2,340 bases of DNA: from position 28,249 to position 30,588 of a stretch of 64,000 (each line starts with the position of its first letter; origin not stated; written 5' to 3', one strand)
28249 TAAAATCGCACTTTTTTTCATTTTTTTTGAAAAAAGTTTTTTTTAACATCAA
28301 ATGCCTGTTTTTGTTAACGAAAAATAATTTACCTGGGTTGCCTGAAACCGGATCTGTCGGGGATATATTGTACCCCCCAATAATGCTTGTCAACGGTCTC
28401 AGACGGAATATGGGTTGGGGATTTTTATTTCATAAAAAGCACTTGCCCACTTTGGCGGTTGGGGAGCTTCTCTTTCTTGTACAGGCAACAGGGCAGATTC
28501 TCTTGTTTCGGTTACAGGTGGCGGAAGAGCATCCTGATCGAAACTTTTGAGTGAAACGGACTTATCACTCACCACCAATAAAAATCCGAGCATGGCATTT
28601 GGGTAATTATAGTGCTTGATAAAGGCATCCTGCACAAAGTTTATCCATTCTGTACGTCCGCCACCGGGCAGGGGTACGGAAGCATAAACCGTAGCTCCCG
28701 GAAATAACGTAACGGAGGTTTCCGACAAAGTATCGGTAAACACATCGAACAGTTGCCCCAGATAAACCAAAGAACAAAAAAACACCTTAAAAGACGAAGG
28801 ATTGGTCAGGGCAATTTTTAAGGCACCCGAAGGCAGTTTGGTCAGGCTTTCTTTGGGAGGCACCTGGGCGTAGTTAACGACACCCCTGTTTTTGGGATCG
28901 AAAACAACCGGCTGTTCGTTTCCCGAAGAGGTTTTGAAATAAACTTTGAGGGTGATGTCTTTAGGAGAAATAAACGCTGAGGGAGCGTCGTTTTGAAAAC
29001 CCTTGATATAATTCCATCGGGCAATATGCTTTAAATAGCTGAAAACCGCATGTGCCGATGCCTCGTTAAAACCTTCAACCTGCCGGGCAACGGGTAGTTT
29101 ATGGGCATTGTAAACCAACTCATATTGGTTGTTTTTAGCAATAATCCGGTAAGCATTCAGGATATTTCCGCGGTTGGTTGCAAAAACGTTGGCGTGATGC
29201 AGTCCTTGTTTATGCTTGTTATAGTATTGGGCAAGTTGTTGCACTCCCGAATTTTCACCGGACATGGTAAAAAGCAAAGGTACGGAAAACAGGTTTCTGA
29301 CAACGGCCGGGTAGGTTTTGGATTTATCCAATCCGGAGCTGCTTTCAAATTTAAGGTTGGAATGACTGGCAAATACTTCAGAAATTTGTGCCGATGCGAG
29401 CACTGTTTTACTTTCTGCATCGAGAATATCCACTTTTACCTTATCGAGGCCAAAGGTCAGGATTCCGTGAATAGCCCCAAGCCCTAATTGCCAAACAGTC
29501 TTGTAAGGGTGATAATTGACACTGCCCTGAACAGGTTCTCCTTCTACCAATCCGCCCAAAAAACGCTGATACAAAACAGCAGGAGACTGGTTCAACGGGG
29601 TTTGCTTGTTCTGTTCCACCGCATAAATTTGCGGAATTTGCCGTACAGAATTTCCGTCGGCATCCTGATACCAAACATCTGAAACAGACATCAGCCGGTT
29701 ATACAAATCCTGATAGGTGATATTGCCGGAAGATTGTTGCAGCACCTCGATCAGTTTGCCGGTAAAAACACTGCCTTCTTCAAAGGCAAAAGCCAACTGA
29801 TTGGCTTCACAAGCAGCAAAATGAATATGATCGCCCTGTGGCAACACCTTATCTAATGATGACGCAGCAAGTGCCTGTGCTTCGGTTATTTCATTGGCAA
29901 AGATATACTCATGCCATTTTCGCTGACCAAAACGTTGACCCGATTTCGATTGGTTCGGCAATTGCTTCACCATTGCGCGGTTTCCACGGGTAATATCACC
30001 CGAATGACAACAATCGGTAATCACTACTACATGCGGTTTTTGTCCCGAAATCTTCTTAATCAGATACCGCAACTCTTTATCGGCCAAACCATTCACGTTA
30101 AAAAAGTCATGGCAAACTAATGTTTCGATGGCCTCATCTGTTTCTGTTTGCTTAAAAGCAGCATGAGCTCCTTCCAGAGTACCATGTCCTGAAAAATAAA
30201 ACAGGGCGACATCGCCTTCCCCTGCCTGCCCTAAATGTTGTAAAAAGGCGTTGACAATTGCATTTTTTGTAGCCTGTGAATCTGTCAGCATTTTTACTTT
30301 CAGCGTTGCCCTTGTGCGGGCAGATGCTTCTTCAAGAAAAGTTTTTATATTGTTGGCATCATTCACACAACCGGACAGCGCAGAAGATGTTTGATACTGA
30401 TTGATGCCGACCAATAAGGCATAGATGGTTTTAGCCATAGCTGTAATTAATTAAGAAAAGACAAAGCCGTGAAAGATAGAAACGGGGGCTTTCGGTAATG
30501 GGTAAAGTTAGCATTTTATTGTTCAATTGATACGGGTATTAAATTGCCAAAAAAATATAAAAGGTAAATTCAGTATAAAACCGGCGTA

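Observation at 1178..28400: Two independent duplication-plus-deletion events created orphan T9SS CTD 'cassettes' beside full-length genes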

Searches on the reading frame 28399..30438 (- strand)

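Call 5: search_protein_families(library=pfam, proteins=[window:28399-30438:-], max_evalue=0.01)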
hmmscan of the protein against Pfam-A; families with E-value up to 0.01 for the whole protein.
window:28399-30438:- (679 aa): 1 family
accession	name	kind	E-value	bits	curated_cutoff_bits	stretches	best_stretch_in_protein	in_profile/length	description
PF00656.27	Peptidase_C14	-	2.7e-26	93.1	21.4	1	6-278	3-230/233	Caspase domain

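Call 6: search_protein_families(library=ncbifam, proteins=[window:28399-30438:-], max_evalue=0.01)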
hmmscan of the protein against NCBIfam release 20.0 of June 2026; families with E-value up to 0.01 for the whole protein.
window:28399-30438:- (679 aa): 1 family
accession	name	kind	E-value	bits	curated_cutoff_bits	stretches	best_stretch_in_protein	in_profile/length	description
NF047832.1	caspase_w_EACC1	subfamily_domain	3.3e-17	62.7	140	1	6-155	2-141/211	caspase, EACC1-associated type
